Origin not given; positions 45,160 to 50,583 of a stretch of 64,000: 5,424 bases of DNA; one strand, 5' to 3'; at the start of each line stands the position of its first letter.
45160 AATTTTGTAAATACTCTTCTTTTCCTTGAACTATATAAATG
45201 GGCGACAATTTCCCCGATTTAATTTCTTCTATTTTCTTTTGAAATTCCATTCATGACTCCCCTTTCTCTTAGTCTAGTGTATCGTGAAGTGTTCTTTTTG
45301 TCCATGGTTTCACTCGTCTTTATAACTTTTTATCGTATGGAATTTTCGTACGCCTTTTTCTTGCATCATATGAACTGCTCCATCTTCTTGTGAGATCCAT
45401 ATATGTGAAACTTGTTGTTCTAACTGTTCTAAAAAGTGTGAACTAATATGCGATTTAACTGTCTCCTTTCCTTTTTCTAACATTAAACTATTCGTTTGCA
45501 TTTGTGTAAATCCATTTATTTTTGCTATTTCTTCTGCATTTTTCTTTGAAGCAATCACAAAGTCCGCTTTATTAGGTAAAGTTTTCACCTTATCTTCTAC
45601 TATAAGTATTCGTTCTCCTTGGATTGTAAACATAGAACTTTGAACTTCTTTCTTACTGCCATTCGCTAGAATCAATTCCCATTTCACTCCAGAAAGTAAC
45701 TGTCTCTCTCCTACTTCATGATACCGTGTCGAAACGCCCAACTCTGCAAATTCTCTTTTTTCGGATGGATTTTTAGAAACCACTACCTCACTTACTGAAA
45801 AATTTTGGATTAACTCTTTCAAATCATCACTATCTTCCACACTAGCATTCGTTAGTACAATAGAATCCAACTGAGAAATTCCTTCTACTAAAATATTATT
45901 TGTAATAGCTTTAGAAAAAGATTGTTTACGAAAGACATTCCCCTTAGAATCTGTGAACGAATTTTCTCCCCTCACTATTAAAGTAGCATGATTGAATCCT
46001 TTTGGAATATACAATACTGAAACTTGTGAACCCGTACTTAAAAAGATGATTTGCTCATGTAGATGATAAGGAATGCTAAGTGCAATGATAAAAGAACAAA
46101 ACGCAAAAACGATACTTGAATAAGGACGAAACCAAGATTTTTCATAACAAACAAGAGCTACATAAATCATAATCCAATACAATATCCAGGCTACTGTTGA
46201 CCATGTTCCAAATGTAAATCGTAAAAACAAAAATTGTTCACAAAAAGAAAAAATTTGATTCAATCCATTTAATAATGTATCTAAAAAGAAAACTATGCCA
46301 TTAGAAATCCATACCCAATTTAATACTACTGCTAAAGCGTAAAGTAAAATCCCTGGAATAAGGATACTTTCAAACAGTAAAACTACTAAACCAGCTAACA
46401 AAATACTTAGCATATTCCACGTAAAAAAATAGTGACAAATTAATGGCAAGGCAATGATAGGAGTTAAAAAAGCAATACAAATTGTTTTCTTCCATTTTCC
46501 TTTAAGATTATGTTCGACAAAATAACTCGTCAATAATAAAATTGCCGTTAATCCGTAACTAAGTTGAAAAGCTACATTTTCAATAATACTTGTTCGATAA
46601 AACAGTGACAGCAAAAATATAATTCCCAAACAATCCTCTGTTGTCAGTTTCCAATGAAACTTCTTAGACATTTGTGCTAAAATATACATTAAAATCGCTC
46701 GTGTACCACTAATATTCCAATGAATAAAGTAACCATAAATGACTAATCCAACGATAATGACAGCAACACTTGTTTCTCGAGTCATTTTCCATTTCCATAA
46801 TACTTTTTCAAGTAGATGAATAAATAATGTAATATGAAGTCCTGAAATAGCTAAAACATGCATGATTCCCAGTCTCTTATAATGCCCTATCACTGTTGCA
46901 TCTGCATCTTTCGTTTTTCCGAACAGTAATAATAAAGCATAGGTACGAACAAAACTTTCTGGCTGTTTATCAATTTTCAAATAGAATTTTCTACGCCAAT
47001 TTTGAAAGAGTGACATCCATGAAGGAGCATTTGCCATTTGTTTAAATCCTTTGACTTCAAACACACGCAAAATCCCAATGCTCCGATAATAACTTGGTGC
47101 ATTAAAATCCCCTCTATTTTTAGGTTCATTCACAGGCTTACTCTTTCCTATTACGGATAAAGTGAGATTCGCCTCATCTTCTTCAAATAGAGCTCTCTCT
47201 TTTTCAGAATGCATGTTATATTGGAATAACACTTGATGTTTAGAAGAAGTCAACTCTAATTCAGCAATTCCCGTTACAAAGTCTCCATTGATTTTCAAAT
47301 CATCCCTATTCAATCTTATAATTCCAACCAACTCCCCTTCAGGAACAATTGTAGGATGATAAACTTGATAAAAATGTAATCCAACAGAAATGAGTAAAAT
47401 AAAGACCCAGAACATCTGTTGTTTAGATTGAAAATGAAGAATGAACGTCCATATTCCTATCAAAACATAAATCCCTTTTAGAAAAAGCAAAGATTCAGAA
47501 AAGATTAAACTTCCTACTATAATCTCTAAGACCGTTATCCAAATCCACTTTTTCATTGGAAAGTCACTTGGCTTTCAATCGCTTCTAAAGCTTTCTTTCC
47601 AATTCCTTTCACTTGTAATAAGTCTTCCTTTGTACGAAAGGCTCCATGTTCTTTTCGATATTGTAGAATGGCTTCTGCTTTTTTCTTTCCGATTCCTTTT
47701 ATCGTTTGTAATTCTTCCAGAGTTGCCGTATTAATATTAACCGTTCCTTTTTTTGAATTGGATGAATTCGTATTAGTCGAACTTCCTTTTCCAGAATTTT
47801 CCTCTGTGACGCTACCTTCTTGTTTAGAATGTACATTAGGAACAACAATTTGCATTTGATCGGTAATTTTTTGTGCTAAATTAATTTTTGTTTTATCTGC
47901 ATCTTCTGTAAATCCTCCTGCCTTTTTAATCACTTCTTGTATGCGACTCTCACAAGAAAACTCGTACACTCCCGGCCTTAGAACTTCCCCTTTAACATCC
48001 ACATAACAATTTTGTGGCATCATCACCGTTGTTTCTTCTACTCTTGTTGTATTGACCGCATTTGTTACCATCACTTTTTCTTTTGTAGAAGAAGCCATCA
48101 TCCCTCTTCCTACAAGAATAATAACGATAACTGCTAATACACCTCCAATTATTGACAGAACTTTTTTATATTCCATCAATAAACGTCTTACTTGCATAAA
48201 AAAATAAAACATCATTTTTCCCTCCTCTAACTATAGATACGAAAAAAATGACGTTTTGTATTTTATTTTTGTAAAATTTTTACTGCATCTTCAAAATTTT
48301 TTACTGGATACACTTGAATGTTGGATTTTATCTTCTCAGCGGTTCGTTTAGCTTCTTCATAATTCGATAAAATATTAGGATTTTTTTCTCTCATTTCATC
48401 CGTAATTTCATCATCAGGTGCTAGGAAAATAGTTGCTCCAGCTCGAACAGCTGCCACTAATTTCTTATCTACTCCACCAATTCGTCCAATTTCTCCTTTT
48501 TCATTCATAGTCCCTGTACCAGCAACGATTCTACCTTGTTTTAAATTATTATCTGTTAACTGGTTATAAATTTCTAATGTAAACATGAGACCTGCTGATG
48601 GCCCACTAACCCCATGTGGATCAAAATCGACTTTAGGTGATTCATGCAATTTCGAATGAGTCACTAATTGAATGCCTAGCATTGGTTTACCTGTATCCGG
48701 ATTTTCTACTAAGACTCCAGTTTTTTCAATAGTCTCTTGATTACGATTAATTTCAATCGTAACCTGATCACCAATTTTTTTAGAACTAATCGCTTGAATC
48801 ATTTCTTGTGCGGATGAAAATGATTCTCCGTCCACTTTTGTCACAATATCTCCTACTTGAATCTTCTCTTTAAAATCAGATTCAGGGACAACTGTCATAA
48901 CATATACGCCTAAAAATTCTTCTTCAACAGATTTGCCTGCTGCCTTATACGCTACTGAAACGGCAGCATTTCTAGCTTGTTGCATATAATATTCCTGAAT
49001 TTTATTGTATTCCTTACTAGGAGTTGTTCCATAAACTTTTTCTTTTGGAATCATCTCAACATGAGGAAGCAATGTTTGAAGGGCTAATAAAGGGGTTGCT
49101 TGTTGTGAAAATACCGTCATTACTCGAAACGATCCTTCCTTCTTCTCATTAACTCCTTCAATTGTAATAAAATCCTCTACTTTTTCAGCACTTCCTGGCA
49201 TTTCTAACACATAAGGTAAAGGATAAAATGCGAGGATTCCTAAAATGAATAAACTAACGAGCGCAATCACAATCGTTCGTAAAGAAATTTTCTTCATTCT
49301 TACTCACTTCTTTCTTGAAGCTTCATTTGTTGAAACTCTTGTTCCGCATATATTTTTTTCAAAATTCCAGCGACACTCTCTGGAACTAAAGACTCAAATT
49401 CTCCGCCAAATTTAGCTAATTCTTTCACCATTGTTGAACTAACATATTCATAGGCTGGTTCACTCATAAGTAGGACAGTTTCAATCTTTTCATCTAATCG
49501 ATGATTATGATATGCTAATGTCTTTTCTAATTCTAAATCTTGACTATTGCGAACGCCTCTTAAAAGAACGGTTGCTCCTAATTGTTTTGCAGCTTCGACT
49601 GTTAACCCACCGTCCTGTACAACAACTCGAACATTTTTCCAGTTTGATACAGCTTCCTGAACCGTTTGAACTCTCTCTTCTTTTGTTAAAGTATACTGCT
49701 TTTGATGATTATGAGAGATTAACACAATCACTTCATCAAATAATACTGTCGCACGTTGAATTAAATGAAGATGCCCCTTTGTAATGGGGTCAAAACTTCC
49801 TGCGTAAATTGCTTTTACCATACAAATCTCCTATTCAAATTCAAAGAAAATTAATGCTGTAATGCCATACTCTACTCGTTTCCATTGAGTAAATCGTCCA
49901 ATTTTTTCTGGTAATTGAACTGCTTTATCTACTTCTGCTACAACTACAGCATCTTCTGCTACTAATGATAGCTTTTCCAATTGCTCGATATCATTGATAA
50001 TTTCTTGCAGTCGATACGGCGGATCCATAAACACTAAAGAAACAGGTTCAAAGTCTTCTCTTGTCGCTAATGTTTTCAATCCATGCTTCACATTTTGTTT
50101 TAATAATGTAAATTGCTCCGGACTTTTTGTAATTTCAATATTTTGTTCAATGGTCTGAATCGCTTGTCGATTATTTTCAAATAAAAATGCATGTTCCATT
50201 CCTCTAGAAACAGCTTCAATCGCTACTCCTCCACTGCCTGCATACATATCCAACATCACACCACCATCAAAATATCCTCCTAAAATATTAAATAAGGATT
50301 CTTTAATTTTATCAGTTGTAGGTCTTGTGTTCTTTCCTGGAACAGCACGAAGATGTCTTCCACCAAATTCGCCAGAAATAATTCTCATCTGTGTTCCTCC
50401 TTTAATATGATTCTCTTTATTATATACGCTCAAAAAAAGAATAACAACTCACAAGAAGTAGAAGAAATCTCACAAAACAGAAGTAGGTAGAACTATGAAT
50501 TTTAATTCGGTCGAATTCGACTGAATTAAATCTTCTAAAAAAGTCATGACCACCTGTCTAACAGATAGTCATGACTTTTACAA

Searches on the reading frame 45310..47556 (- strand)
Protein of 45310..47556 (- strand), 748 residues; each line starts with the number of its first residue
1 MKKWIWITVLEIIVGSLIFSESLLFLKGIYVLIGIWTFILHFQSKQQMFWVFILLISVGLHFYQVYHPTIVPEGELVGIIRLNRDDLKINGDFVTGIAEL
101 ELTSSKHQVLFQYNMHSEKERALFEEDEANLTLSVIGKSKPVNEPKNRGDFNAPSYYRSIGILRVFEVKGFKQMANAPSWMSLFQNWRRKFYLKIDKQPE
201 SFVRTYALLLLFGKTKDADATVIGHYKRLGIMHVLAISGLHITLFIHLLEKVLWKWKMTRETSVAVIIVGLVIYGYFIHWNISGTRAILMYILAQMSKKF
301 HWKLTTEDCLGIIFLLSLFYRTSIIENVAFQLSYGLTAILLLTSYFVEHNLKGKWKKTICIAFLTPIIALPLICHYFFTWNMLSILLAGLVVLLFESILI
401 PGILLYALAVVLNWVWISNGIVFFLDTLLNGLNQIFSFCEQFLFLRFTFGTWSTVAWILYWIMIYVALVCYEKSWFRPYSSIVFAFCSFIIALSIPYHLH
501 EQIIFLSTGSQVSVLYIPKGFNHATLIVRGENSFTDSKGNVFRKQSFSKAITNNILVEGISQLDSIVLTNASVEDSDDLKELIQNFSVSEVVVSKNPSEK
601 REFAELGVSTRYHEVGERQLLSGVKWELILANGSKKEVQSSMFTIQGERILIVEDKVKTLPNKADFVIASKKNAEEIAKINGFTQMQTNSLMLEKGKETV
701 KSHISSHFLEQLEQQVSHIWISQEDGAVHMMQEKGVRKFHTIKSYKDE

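Call 6: search_protein_families(library=pfam, proteins=[window:45310-47556:-], max_evalue=0.01)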
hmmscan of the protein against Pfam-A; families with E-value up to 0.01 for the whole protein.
window:45310-47556:- (748 aa): 1 family
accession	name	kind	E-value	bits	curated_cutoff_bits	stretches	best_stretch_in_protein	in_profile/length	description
PF03772.21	Competence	-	1.2e-34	120.3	23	1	210-472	1-268/270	Competence protein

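Call 7: search_protein_families(library=ncbifam, proteins=[window:45310-47556:-], max_evalue=0.01)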
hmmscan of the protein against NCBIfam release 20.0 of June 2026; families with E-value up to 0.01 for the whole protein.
window:45310-47556:- (748 aa): 3 families
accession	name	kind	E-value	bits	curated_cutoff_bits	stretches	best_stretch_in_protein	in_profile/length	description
NF045979.1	ComEC_MAG0480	equivalog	8.5e-26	90.7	150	1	199-472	191-453/461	MAG0480 family ComEC-like protein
TIGR00361.1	ComEC_Rec2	equivalog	1.8e-20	72.7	190.05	1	92-603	29-532/663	DNA internalization-related competence protein ComEC/Rec2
TIGR00360.1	ComEC_N-term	subfamily_domain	5.4e-16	59.3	36.5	1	231-394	1-163/171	ComEC/Rec2-related protein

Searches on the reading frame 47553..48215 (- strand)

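Call 6: search_protein_families(library=pfam, proteins=[window:47553-48215:-], max_evalue=0.01)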
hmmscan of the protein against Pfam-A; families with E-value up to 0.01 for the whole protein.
window:47553-48215:- (220 aa): 11 families
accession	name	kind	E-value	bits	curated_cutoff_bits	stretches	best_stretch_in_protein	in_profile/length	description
PF12836.13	HHH_3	-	2e-23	82.7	27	1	155-218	2-65/65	Helix-hairpin-helix motif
PF00633.29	HHH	-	3.4e-15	55.4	24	2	160-186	4-30/30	Helix-hairpin-helix motif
PF10531.15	SLBB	-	1.2e-14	54.3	27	1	71-125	1-54/55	SLBB domain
PF14520.12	HHH_5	-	1.2e-07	32.5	27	1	164-184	32-52/57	Helix-hairpin-helix domain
PF22461.2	SLBB_2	-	1.4e-06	28.7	27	1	72-118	3-50/79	SLBB domain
PF12826.13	HHH_2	-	3.2e-06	27.6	27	1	160-189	28-57/64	Helix-hairpin-helix motif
PF14579.12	HHH_6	-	4.4e-06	27.3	25.6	1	169-213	27-74/90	Helix-hairpin-helix motif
PF03934.19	T2SSK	-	5.3e-05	23.9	24.2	1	159-209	1-52/63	Type II secretion system (T2SS), protein K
PF03118.21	RNA_pol_A_CTD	-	0.0011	19.1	23.8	0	194-216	42-64/67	Bacterial RNA polymerase, alpha chain C terminal domain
PF00570.28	HRDC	-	0.0021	18.4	23.8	0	164-182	41-59/68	HRDC domain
PF14716.13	HHH_8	-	0.0064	17.3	30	0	165-190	46-71/73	Helix-hairpin-helix domain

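Call 7: search_protein_families(library=ncbifam, proteins=[window:47553-48215:-], max_evalue=0.01)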
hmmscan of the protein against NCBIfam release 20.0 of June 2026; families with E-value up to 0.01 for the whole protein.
window:47553-48215:- (220 aa): 10 families
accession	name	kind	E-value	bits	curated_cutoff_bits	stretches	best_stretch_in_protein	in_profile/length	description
TIGR01259.1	comE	subfamily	6.1e-35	119.8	152.35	1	90-218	2-119/120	comEA protein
TIGR00426.1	TIGR00426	subfamily_domain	5.2e-26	90.5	53.1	1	154-219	3-69/69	competence protein ComEA helix-hairpin-helix repeat region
NF045978.1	ComEA_MAG0490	equivalog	6.8e-14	51.9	98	1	29-215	13-158/162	MAG0490 family ComEA-like DNA-binding protein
NF041843.1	EpsY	equivalog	0.00013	21.3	320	1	44-114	107-172/211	exopolysaccharide export protein EpsY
NF037980.1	T2SS_GspK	equivalog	0.00035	20.2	130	1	156-216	212-267/307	type II secretion system minor pseudopilin GspK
TIGR03027.2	pepcterm_export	equivalog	0.001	18.8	180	1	49-124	62-138/169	XrtA/PEP-CTERM system exopolysaccharide export protein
NF011262.0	PRK14668.1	equivalog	0.0013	17.2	544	1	95-184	482-574/577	excinuclease ABC subunit C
TIGR03028.1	EpsE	equivalog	0.0014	18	262.65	1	64-117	73-125/239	polysaccharide export protein EpsE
NF004226.0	PRK05673.1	equivalog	0.0024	15.8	1002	1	104-212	785-874/1146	DNA polymerase III subunit alpha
NF001824.0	PRK00558.1-5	equivalog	0.0065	14.9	451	0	137-186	594-643/652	excinuclease ABC subunit UvrC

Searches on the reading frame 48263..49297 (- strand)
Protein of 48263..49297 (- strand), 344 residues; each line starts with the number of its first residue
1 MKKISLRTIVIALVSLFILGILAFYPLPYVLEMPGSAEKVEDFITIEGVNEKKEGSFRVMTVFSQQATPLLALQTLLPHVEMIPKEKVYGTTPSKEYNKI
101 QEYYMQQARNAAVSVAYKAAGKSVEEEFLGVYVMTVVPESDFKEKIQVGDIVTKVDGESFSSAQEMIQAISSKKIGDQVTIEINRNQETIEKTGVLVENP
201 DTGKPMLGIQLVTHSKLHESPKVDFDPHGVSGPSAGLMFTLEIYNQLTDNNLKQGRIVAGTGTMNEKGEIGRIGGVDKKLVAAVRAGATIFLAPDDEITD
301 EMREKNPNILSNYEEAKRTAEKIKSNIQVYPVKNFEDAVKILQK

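Call 66: search_protein_families(library=pfam, proteins=[window:48263-49297:-], max_evalue=0.00001)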
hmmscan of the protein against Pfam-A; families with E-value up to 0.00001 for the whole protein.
window:48263-49297:- (344 aa): 3 families
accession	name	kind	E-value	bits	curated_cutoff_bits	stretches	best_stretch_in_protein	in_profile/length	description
PF13180.12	PDZ_2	-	8.1e-14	52.1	27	1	123-190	6-74/80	PDZ domain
PF05362.19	Lon_C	-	1.8e-07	31.4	21.1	1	231-300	108-175/205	Lon protease (S16) C-terminal proteolytic domain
PF00595.29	PDZ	-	8.7e-06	26.5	23.2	0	130-183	26-80/81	PDZ domain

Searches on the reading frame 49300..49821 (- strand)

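Call 66: search_protein_families(library=pfam, proteins=[window:49300-49821:-], max_evalue=0.00001)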
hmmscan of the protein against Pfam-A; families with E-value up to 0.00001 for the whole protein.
window:49300-49821:- (173 aa): 1 family
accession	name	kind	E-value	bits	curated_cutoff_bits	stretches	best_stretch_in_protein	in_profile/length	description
PF01467.32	CTP_transf_like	-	3.9e-22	79.3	21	1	5-134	1-132/133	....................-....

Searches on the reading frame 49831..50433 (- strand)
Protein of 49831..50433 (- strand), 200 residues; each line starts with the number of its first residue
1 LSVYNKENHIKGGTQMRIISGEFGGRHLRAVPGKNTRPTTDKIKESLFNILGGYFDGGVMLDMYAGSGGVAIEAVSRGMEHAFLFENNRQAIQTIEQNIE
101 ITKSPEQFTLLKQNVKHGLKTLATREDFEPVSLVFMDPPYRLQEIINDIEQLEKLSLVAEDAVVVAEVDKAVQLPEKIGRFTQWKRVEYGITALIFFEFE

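Call 66: search_protein_families(library=pfam, proteins=[window:49831-50433:-], max_evalue=0.00001)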
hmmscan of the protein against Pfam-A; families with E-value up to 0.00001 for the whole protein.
window:49831-50433:- (200 aa): 1 family
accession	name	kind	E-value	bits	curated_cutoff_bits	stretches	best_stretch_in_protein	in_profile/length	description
PF03602.21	Cons_hypoth95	-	5e-52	176.7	24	1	16-197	1-181/182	Conserved hypothetical protein 95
